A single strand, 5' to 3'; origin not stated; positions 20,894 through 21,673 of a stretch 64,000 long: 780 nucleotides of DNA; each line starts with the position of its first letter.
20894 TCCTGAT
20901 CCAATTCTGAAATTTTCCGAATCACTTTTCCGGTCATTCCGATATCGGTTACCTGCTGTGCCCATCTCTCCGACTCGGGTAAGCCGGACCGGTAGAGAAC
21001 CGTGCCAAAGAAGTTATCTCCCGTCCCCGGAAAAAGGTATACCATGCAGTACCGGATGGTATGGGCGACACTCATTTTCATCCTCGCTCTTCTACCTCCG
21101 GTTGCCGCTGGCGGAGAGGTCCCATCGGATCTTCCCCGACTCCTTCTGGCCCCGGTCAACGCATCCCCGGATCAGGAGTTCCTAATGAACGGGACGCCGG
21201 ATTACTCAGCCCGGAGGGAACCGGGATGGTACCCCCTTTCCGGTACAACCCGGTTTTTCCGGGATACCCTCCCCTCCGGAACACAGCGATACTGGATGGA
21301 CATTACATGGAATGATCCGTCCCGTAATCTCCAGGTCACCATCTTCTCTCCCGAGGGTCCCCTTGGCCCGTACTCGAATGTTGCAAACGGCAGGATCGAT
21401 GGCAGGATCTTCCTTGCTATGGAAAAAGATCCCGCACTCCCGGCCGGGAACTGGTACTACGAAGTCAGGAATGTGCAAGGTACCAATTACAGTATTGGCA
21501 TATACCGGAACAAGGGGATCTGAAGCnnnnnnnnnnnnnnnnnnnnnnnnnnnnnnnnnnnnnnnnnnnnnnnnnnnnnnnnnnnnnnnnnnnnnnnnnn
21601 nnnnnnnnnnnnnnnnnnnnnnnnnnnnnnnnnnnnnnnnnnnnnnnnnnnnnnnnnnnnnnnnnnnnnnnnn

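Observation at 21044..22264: Secreted PPC-like protein translationally coupled to a membrane-tethered double-wHTH regulator (cassette copy 1)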

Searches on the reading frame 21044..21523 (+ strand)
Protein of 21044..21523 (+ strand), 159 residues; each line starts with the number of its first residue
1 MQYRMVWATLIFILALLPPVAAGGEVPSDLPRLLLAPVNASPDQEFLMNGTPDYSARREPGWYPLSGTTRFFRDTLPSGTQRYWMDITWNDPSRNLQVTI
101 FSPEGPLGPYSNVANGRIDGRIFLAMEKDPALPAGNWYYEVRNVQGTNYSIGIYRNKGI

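Call 3: search_protein_families(library=pfam, proteins=[window:21044-21523:+], max_evalue=1)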
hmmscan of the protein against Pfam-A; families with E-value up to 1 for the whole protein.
window:21044-21523:+ (159 aa): 1 family
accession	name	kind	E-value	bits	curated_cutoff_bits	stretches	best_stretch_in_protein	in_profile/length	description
PF10584.14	Proteasome_A_N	-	0.22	11.7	27.7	1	97-105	4-12/23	Proteasome subunit A N-terminal signature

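Call 4: search_protein_families(library=ncbifam, proteins=[window:21044-21523:+], max_evalue=1)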
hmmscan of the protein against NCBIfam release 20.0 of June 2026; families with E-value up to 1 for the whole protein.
window:21044-21523:+ (159 aa): 0 families

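Call 8: find_homologous_proteins(query=window:21044-21523:+, max_evalue=0.001)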
Query window:21044-21523:+ (159 aa): 4 proteins with E <= 0.001 among 88 candidates.
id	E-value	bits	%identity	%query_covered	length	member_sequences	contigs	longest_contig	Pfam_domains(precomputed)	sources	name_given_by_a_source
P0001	4.6e-76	273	77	99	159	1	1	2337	-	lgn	-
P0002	7.1e-72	259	100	70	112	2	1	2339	-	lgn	-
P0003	2.5e-61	225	66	99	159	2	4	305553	-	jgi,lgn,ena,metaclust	metaclust:\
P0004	1.7e-49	186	56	99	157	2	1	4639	-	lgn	-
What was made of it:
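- Tried and rejected: The word-indexed protein search found only 4 relatives (call 8).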

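Call 30: predict_structure(alignment_id=A3)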
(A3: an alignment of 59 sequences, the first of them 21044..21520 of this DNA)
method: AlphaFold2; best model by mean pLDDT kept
length: 159 residues; sequences in the alignment: 59
mean_pLDDT: 79.1   pTM: 0.63
mean pLDDT of the five models: 79.1, 79.0, 78.5, 78.3, 78.3
residues with pLDDT >= 90: 80; 70-90: 29; 50-70: 28; < 50: 22
segments of 3 or more residues with pLDDT < 50: 31-33, 37-40, 44-48, 54-56, 60-62
pLDDT, mean of each block of 10 residues (from residue 1): 86 89 57 48 49 49 66 93 92 93 95 90 91 95 89 82
secondary structure, 60 per line:
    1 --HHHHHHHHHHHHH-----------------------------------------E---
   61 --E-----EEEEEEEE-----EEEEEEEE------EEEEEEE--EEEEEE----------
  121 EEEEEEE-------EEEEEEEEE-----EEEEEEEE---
elements in order: H3-15 E69-76 E82-89 E96-102 E105-110 E121-127 E135-143 E149-156
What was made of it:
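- Checked: The AF2 model of residues 68-159 has pLDDT above 90 and seven strands (call 30).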

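Call 33: fold_search(model_id=the predicted structure, library=pdb)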
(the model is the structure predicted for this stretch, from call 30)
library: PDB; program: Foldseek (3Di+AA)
matches with E <= 10: 1830; with E <= 0.001: 6
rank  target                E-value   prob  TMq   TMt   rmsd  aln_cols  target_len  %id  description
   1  9ues_B                2.0e-05  1.00  0.44  0.18   3.0        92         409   20  Crystal structure of an inactive TKSP mutant in complex with the TKS propeptide (released 2026-02-18)
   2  3afg_B                3.6e-05  1.00  0.49  0.17   2.8       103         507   19  Crystal structure of ProN-Tk-SP from Thermococcus kodakaraensis (released 2010-08-04)
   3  3afg_A                8.5e-05  1.00  0.49  0.17   3.2       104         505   19  Crystal structure of ProN-Tk-SP from Thermococcus kodakaraensis (released 2010-08-04)
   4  4i0w_D                1.1e-04  1.00  0.42  0.15   4.6       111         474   14  Structure of the Clostridium Perfringens CspB protease (released 2013-04-03)
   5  4i0w_B                3.0e-04  1.00  0.41  0.16   4.5       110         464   14  Structure of the Clostridium Perfringens CspB protease (released 2013-04-03)
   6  7ula_A                9.1e-04  1.00  0.31  0.13  10.1       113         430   18  Structure of the Pseudomonas putida AlgKX modification and secretion complex (released 2022-12-14)
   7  6yg8_E                1.0e-03  0.99  0.31  0.11   7.1       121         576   11  Cryo-EM structure of a BcsB pentamer in the context of an assembled Bcs macrocomplex (released 2021-02-24)
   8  6q68_A                1.1e-03  1.00  0.40  0.50   3.7        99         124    7  Crystal structure of bovine ACBD3 GOLD domain in complex with 3A protein of enterovirus-F2 (fusion protein) (released 2019-11-13)
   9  4d8m                  1.3e-03  1.00  0.37  0.12   6.0       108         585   16  Crystal structure of Bacillus thuringiensis Cry5B nematocidal toxin (released 2012-12-19)
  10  5lf2_B                1.7e-03  0.99  0.34  0.20  11.9       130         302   15  Crystal structure of laminin beta2 LE5-LF-LE6 (released 2016-07-27)
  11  6uwi_G                2.0e-03  0.99  0.33  0.10   7.6       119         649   13  Crystal structure of the Clostridium difficile translocase CDTb (released 2020-01-22)
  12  5lz3_A                2.4e-03  1.00  0.40  0.49   3.8        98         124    7  Crystal structure of human ACBD3 GOLD domain in complex with 3A protein of Aichivirus A (released 2016-12-14)
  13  6yg8_A                2.4e-03  0.98  0.29  0.10   7.2       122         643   10  Cryo-EM structure of a BcsB pentamer in the context of an assembled Bcs macrocomplex (released 2021-02-24)
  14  1wmd                  2.6e-03  1.00  0.38  0.15   5.5       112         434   16  Crystal Structure of alkaline serine protease KP-43 from Bacillus sp. KSM-KP43 (1.30 angstrom, 100 K) (released 2004-09-14)
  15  8hhe_A                2.7e-03  1.00  0.38  0.11   6.1       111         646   15  Crystal structure of Cry5B from Bacillus thuringiensis at 4.5 A resolution (released 2022-12-07)
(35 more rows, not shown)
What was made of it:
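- On PPC domain (Pfam PF04151): Foldseek matches Tk-SP 9ues/3afg (E 2e-5 to 9e-5), CspB 4i0w and KP-43 1wmd (call 33), using a model with pLDDT above 90 over the domain (call 30).
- Closest known: PPC / protease C-terminal beta-jelly-roll domains. Same: These are the best structural matches (E 2e-5 to 3e-3, about 92-112 aligned residues, call 33).
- Checked: Its best PDB matches are the C-terminal jelly-roll domains of Tk-SP, CspB and KP-43 proteases (call 33).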

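Call 74: list_cluster_members(proteins=[window:21044-21520:+, window:21527-22261:+, window:36726-37421:-, window:35969-36718:-])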
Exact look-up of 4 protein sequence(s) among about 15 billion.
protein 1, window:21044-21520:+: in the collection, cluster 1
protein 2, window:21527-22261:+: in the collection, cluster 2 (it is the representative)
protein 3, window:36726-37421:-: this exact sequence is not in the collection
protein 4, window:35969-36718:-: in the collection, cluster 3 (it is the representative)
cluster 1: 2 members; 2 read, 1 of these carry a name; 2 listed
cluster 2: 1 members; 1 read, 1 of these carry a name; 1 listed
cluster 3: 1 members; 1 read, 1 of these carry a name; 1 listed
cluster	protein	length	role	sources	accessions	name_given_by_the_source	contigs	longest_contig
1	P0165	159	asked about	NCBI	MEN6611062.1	MAG: hypothetical protein ABFC24_09470 [Methanoregulaceae archaeon]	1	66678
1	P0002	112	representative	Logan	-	-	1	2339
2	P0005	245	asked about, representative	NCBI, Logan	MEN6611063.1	MAG: winged helix-turn-helix transcriptional regulator [Methanoregulaceae archaeon]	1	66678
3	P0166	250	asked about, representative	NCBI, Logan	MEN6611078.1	MAG: winged helix-turn-helix transcriptional regulator [Methanoregulaceae archaeon]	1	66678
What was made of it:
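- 21044..21523 (+): sec1: a 159-aa secreted protein made of a signal peptide, a ~45-aa disordered linker with N-glycosylation sequons, and a C-terminal PPC-like beta-jelly-roll (residues ~68-159). NCBI annotates it as hypothetical protein MEN6611062.1 (call 74).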

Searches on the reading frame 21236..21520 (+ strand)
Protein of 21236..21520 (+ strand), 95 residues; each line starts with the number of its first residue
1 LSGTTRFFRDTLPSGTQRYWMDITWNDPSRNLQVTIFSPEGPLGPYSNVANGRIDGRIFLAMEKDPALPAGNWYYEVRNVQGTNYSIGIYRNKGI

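Call 20: search_protein_representatives(alignment_id=A2)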
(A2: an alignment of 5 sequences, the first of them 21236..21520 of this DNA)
Query: 5 sequences, 96 profile positions. Proteins with E-value up to 0.001 (for the whole library): 204; up to 1e-10: 58; up to 1e-30: 3. The best 150 are listed.
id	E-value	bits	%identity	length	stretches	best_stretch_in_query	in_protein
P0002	3.3e-49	181.1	-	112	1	1-96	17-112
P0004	3.9e-47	174.5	-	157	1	1-95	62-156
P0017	7.2e-38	144.8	-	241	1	2-92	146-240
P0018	4.0e-27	110.3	-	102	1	5-92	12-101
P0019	1.7e-25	105.1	-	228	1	2-92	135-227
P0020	1.8e-25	105.0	-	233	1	6-92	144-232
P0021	2.0e-25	104.9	-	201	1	6-92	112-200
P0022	1.6e-24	101.9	-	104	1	5-95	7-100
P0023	2.1e-24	101.6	-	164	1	4-84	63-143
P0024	3.3e-24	101.0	-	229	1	4-92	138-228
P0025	3.0e-23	97.9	-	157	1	6-95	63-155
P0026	3.5e-23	97.7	-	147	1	4-95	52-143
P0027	1.0e-22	96.2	-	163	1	6-83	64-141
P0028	2.0e-22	95.3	-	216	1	3-92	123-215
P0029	2.1e-22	95.2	-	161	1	4-95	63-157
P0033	3.5e-19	84.8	-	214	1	6-91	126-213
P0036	7.9e-18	80.5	-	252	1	5-91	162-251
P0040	1.8e-16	76.2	-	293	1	5-89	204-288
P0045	3.4e-15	72.1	-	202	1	5-82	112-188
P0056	1.9e-12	63.3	-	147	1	4-83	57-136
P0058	4.2e-12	62.2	-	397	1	13-91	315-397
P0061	8.5e-12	61.2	-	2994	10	6-85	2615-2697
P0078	2.9e-10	56.3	-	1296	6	40-84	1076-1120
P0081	3.3e-10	56.1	-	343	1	3-92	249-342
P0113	5.8e-09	52.1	-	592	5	40-89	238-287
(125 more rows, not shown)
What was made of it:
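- Tried and rejected: The exhaustive profile search was needed to find the family (call 20).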

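Call 22: search_protein_families(library=pfam, proteins=[P0017, P0019, P0023, P0040, P0058, P0061, P0078, P0113, P0081, P0036], max_evalue=0.01)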
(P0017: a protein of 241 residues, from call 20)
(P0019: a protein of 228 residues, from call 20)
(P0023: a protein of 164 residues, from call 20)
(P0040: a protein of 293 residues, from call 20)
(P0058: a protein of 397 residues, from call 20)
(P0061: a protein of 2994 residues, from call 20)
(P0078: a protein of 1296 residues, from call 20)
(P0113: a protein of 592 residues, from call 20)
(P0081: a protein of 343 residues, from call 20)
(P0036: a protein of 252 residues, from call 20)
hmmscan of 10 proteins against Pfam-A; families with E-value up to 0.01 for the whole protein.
P0017 (241 aa): 0 families

P0019 (228 aa): 0 families

P0023 (164 aa): 0 families

P0040 (293 aa): 0 families

P0058 (397 aa): 0 families

P0061 (2994 aa): 2 families
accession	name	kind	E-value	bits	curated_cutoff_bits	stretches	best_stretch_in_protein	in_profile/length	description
PF04151.21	PPC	-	3.9e-93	306.8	25.9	9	678-753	2-68/70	Bacterial pre-peptidase C-terminal domain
PF21916.1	mtd_2nd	-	0.0048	17.6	24.6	0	948-983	38-73/115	Mtd second domain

P0078 (1296 aa): 3 families
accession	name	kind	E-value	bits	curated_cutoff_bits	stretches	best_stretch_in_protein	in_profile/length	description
PF04151.21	PPC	-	3.6e-14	53.8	25.9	1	210-283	2-68/70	Bacterial pre-peptidase C-terminal domain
PF17801.7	Melibiase_C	-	1e-07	32.4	22.9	0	1104-1124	10-30/71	Alpha galactosidase C-terminal beta sandwich domain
PF01483.27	P_proprotein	-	0.0017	18.9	21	0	11-45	54-85/86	Proprotein convertase P-domain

P0113 (592 aa): 1 family
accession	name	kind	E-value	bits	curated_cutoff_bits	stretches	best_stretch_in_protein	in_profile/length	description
PF25386.1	Chromo_SEND1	-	0.00016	21.8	27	0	467-476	15-24/55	Single-strand DNA endonuclease 1, chromo domain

P0081 (343 aa): 0 families

P0036 (252 aa): 0 families
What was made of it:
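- On PPC domain (Pfam PF04151): The profile hits giant proteins that carry PPC repeats (P0061: 9 stretches, 307 bits; call 22).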

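Call 40: find_encoding_contigs(protein=P0033, flank=3000, max_places=2)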
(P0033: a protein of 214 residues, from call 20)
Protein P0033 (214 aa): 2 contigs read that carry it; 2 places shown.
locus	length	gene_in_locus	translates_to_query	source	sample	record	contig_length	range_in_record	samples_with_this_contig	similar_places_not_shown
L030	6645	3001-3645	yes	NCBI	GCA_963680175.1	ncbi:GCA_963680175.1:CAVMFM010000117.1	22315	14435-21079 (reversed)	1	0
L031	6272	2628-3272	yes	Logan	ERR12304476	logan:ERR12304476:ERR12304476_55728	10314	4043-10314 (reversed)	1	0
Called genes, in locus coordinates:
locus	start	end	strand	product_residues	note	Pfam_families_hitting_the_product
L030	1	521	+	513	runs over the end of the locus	PF01336:tRNA_anti-codon, PF00152:tRNA-synt_2, PF01409:tRNA-synt_2d (faint)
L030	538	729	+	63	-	PF09962:DUF2196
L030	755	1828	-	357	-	PF01061:ABC2_membrane (weak), PF12679:ABC2_membrane_2, PF12698:ABC2_membrane_3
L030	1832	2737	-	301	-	PF00005:ABC_tran, PF13304:AAA_21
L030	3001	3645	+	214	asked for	-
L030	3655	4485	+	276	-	PF01022:HTH_5 (faint), PF12802:MarR_2 (faint), PF12840:HTH_20 (weak), PF24266:HTH_HVO_0163_N, PF13412:HTH_24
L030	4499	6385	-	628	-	PF00672:HAMP, PF02518:HATPase_c, PF13581:HATPase_c_2 (faint)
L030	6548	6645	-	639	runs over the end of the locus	PF00672:HAMP, PF02518:HATPase_c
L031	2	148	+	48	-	?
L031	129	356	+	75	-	PF09962:DUF2196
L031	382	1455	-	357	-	PF01061:ABC2_membrane (weak), PF12679:ABC2_membrane_2, PF12698:ABC2_membrane_3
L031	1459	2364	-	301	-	PF00005:ABC_tran, PF13304:AAA_21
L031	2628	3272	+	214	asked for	-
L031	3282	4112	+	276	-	PF01022:HTH_5 (faint), PF12802:MarR_2 (faint), PF12840:HTH_20 (weak), PF24266:HTH_HVO_0163_N, PF13412:HTH_24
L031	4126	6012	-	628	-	PF00672:HAMP, PF02518:HATPase_c, PF13581:HATPase_c_2 (faint)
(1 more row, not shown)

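Call 62: find_encoding_contigs(protein=P0045, flank=3000, max_places=1)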
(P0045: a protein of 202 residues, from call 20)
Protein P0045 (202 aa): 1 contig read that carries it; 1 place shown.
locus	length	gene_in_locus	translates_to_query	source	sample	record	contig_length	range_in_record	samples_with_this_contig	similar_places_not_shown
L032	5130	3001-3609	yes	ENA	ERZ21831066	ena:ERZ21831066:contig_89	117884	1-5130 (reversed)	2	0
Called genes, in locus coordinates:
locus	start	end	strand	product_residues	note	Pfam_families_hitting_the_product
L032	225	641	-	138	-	PF02596:DUF169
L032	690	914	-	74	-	PF02596:DUF169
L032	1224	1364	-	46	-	-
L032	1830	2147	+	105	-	-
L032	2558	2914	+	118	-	-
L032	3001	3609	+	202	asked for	-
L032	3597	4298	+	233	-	PF13412:HTH_24 (faint), PF24266:HTH_HVO_0163_N, PF12840:HTH_20 (weak)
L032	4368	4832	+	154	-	PF06445:GyrI-like, PF14526:Cass2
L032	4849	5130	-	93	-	?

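Call 63: find_encoding_contigs(protein=P0058, flank=3000, max_places=1)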
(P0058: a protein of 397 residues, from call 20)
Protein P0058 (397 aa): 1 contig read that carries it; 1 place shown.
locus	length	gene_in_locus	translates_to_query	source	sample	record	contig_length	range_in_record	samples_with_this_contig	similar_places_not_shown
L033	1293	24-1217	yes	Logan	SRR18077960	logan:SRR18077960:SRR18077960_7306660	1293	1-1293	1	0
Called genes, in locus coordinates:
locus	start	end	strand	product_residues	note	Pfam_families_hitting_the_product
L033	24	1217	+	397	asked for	-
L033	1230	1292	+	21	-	?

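Call 64: find_encoding_contigs(protein=P0056, flank=3000, max_places=1)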
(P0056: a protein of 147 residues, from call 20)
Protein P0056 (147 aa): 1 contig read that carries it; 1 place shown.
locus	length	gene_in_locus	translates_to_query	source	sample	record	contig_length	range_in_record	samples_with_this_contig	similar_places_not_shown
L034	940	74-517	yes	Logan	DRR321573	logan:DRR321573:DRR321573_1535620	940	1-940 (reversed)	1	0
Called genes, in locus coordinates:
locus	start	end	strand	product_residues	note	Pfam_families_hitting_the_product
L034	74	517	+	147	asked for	PF04151:PPC (weak)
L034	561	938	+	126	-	?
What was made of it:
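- On PPC domain (Pfam PF04151): P0056 has a weak PPC hit on record (call 64).
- Closest known: PPC / protease C-terminal beta-jelly-roll domains. Same: One family member has a weak PPC hit on record (call 64).
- Tried and rejected: I replaced it with exact look-ups of individual distant members (calls 40, 62-64).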
